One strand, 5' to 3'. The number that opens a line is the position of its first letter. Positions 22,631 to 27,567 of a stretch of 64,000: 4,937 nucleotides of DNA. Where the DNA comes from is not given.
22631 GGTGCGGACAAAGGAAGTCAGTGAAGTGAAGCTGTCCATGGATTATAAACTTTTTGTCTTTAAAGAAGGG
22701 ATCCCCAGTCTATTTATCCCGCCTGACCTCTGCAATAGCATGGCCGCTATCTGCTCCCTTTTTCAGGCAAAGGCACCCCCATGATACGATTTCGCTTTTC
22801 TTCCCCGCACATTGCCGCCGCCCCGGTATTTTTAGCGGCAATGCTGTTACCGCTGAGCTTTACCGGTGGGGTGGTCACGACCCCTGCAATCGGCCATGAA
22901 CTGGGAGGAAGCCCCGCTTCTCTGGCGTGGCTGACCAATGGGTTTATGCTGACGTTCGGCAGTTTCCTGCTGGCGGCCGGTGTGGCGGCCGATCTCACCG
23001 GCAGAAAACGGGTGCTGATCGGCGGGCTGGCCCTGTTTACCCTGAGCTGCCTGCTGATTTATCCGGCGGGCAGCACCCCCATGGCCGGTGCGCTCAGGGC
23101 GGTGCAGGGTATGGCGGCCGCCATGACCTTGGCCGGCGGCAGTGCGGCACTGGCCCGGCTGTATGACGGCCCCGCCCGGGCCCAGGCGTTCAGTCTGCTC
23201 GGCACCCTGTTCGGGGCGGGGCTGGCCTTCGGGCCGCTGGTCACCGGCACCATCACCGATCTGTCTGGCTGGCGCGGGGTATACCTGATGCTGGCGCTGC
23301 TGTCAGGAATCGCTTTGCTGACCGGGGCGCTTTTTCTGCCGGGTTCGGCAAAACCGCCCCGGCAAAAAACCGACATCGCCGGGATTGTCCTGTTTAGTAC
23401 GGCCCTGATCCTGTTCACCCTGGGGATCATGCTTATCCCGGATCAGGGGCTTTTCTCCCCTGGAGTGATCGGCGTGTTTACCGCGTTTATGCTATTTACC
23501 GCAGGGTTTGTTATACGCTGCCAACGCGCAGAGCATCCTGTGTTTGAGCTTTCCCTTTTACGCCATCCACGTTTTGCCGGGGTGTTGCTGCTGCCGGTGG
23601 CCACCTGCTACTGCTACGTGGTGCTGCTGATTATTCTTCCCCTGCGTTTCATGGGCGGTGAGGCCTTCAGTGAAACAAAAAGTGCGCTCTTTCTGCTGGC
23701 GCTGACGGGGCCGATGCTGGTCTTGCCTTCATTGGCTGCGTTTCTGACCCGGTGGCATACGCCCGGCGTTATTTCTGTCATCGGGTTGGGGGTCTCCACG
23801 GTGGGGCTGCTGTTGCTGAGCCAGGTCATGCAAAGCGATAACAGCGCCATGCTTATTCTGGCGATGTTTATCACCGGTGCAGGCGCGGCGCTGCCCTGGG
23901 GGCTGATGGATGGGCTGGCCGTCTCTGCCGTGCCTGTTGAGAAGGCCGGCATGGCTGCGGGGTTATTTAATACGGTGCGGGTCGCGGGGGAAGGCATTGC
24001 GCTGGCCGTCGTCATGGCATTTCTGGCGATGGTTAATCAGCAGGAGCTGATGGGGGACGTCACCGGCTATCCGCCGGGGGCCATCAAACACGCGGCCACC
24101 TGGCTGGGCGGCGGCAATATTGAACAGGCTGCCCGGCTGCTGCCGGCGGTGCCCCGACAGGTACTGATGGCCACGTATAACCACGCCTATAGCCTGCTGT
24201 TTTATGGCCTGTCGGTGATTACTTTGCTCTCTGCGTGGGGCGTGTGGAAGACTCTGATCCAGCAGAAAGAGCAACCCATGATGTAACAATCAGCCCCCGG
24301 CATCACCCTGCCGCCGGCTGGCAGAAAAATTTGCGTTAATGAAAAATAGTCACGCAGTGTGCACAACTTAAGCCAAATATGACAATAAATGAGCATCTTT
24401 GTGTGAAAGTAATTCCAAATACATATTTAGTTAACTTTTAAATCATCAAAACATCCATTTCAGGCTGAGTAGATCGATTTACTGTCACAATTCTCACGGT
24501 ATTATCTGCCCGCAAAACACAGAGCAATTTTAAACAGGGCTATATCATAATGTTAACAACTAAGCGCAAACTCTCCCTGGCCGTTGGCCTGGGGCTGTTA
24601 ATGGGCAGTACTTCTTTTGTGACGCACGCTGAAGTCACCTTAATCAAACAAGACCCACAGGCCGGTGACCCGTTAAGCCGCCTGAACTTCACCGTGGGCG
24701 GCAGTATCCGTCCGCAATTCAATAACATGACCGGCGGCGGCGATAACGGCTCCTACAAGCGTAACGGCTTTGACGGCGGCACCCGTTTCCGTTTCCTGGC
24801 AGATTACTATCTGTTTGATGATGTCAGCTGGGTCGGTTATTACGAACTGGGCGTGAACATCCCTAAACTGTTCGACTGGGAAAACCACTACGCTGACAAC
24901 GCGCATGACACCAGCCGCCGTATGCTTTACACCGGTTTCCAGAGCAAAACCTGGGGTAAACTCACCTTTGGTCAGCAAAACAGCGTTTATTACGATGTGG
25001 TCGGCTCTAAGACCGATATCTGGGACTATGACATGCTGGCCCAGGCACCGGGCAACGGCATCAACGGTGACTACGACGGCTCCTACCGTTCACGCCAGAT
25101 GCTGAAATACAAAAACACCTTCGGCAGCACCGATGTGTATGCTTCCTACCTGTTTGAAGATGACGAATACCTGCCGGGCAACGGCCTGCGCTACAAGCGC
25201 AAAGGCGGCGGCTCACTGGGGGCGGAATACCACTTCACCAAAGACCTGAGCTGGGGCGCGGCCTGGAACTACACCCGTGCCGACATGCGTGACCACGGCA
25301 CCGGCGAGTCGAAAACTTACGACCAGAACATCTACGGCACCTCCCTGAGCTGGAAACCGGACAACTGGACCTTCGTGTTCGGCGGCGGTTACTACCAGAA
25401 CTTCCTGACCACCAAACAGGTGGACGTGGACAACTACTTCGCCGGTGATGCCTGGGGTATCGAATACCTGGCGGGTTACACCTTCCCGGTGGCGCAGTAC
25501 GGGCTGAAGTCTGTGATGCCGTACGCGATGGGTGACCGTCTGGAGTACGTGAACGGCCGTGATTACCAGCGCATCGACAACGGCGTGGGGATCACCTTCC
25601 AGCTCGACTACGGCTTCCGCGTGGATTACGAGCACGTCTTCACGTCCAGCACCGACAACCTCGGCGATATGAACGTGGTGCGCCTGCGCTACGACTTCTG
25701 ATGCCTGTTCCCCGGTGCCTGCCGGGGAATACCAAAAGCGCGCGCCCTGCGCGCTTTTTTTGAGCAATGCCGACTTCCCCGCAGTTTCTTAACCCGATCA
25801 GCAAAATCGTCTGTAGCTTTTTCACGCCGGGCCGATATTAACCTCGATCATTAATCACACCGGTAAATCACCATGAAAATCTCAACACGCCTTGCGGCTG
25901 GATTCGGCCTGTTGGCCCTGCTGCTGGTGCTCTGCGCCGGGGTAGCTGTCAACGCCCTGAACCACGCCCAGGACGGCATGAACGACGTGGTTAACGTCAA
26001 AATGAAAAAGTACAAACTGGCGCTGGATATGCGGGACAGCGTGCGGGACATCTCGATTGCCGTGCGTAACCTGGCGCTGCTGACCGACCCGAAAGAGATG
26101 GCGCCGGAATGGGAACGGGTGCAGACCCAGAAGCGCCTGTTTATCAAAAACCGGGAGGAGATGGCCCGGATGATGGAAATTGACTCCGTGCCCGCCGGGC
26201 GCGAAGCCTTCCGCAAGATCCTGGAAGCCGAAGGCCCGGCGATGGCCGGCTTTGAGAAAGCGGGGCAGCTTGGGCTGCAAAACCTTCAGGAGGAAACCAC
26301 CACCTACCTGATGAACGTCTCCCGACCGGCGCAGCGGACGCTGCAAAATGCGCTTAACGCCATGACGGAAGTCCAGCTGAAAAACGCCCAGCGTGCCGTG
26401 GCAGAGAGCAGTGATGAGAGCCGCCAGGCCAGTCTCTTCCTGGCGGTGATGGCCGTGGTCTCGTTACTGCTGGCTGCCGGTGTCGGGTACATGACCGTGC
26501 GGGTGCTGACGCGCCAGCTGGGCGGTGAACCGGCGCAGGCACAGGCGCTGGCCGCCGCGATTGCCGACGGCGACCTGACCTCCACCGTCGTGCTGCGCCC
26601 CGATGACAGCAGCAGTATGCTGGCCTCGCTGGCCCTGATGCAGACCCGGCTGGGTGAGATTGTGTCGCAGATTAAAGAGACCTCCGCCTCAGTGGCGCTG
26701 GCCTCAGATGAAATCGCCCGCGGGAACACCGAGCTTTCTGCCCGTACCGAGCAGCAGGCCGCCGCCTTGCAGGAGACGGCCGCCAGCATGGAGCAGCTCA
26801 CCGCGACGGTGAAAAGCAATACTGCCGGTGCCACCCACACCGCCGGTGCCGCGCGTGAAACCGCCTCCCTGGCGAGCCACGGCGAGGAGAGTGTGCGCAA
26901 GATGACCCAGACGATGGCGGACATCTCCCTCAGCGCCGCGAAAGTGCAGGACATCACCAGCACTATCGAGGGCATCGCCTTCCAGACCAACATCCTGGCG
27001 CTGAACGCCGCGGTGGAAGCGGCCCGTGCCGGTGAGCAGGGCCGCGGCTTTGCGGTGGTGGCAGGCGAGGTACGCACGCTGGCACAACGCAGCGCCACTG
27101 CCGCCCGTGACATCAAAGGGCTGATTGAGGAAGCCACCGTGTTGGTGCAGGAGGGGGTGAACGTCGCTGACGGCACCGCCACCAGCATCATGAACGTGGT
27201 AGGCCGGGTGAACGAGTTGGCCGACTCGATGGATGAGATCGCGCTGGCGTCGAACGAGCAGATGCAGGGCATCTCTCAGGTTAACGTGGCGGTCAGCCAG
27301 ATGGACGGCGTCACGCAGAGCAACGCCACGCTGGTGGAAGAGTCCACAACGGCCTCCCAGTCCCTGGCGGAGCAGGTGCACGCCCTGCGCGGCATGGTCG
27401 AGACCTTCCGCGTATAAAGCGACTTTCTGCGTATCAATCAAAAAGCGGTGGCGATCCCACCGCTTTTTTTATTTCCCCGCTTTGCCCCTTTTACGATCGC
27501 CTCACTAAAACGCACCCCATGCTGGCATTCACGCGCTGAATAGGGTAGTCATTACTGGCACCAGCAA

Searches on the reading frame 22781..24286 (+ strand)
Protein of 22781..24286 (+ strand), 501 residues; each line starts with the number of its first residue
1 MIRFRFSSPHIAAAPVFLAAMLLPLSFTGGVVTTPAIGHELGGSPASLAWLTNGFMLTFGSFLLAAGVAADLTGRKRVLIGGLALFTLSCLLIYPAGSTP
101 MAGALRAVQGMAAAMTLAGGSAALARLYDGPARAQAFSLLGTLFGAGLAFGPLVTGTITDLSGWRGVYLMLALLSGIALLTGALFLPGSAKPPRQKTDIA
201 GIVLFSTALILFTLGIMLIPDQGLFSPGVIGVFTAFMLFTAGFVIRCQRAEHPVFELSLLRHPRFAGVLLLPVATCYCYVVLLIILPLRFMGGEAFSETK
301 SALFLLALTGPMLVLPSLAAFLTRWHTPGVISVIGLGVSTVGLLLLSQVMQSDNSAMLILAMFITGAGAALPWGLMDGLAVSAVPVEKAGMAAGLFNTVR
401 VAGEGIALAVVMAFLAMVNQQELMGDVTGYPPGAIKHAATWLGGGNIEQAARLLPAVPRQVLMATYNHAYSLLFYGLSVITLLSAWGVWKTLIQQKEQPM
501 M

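Call 66: search_protein_families(library=pfam, proteins=[window:22781-24286:+], max_evalue=0.00001)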
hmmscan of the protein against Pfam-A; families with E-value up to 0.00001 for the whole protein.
window:22781-24286:+ (501 aa): 1 family
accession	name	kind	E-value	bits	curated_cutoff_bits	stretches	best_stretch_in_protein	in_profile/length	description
PF07690.21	MFS_1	-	1.7e-41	142.7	33.4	1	16-406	1-345/347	Major Facilitator Superfamily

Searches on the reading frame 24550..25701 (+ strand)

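Call 66: search_protein_families(library=pfam, proteins=[window:24550-25701:+], max_evalue=0.00001)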
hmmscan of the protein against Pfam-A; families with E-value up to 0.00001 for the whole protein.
window:24550-25701:+ (383 aa): 1 family
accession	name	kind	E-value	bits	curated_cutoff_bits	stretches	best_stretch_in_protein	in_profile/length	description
PF03797.25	Autotransporter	-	2.1e-06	28.1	26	1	217-326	24-140/255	Autotransporter beta-domain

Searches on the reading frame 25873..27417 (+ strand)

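Call 66: search_protein_families(library=pfam, proteins=[window:25873-27417:+], max_evalue=0.00001)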
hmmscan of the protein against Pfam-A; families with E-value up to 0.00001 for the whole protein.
window:25873-27417:+ (514 aa): 2 families
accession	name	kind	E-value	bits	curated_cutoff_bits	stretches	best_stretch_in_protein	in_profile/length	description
PF00015.26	MCPsignal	-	3.2e-46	157.8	34.6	1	326-481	3-172/172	Methyl-accepting chemotaxis protein (MCP) signalling domain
PF12729.13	4HB_MCP_1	-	1.7e-15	57.5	27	1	1-180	2-178/181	Four helix bundle sensory module for signal transduction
